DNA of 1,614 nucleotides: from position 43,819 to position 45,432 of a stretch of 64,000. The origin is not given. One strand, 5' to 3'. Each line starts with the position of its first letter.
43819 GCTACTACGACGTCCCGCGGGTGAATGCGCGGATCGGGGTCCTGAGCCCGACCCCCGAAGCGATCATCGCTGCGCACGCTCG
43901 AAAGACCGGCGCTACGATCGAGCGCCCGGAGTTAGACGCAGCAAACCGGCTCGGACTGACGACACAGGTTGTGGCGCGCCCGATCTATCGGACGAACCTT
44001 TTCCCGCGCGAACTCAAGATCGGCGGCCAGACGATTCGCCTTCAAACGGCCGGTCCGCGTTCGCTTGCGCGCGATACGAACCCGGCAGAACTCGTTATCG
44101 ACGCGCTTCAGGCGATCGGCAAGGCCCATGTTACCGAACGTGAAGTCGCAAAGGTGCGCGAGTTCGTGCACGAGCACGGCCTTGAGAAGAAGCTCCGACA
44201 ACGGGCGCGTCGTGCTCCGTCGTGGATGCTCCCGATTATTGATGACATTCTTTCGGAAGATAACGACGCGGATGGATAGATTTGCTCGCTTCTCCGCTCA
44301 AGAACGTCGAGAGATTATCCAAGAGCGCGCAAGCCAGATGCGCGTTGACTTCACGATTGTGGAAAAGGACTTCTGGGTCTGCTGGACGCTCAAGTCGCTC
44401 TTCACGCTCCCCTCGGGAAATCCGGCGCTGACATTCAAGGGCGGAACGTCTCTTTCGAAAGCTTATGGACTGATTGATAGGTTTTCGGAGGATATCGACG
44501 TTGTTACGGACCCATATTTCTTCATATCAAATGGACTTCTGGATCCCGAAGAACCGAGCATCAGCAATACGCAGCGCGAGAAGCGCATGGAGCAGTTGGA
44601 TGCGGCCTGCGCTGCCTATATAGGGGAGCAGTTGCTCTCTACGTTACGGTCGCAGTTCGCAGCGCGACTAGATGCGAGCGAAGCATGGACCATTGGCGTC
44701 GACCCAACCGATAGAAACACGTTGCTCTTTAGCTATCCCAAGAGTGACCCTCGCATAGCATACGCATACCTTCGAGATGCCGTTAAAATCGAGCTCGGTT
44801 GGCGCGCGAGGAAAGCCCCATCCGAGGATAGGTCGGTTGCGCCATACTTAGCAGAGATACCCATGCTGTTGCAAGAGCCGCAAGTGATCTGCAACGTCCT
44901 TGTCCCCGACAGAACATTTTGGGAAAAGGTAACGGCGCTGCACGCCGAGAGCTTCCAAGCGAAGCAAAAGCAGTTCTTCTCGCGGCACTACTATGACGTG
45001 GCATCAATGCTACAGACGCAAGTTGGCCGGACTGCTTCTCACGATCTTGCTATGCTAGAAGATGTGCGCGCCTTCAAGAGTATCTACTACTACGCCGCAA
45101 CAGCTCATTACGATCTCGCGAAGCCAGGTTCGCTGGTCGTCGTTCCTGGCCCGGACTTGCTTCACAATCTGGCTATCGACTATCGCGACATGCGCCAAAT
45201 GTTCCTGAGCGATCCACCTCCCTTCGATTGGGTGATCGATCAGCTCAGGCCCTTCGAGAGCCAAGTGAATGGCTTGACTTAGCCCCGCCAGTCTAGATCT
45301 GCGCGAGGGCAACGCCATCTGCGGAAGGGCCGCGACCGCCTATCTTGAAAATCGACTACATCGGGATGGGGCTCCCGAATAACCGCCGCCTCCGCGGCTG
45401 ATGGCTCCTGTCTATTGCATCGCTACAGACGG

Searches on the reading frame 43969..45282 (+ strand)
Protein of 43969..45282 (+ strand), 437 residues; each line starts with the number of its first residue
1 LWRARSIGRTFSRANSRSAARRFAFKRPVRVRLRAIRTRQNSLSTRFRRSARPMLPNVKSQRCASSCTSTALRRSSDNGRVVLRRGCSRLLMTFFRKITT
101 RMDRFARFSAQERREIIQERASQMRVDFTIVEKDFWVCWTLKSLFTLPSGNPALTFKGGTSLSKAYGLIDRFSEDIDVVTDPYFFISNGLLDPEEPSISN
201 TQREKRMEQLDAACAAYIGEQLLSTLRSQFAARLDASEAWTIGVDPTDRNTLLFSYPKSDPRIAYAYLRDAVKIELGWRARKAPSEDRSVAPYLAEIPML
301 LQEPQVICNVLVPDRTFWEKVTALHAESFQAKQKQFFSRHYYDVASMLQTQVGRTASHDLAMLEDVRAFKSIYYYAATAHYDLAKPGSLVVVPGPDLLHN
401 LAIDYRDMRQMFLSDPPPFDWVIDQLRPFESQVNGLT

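Call 6: search_protein_families(library=pfam, proteins=[window:43969-45282:+], max_evalue=0.01)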
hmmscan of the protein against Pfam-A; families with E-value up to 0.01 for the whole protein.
window:43969-45282:+ (437 aa): 1 family
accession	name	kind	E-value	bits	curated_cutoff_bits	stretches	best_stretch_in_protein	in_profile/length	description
PF08843.17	AbiEii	-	2.5e-36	126.3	22.5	1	143-424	5-237/238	Nucleotidyl transferase AbiEii toxin, Type IV TA system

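Call 63: search_protein_families(library=padloc, proteins=[window:43969-45282:+], max_evalue=0.001)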
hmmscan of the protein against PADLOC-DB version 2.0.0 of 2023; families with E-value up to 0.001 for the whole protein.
window:43969-45282:+ (437 aa): 15 families
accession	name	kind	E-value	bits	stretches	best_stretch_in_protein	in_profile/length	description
PDLC02289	AbiEii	-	1.1e-91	305.5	1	101-435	2-302/309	AbiEii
PDLC02292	AbiEii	-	5.9e-40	135.8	1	114-407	11-257/283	AbiEii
PDLC02315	AbiEii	-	6.3e-39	132.2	1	114-435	17-345/352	AbiEii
PDLC02297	AbiEii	-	1.2e-21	75.4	1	112-351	3-222/307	AbiEii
PDLC02302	AbiEii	-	1.4e-20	71.9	1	121-353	16-228/313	AbiEii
PDLC02322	AbiEii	-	5.2e-20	70.1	1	115-179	14-75/324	AbiEii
PDLC02304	AbiEii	-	1.7e-14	52.4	1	115-181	5-70/260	AbiEii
PDLC02316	AbiEii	-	4.5e-13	47.3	1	116-180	13-76/314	AbiEii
PDLC02317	AbiEii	-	4.2e-10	37.2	1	112-178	3-68/396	AbiEii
PDLC02294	AbiEii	-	5.7e-08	30.9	1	121-180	12-72/260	AbiEii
PDLC02323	AbiEii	-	2.1e-07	28.8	1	123-180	11-65/248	AbiEii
PDLC02299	AbiEii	-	6.3e-07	27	1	114-183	9-75/344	AbiEii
PDLC02307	AbiEii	-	1.4e-06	26.2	1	154-178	23-46/219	AbiEii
PDLC02303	AbiEii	-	1e-05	23.1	1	118-180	7-67/249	AbiEii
PDLC02296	AbiEii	-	0.00027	18.2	1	153-182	45-73/282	AbiEii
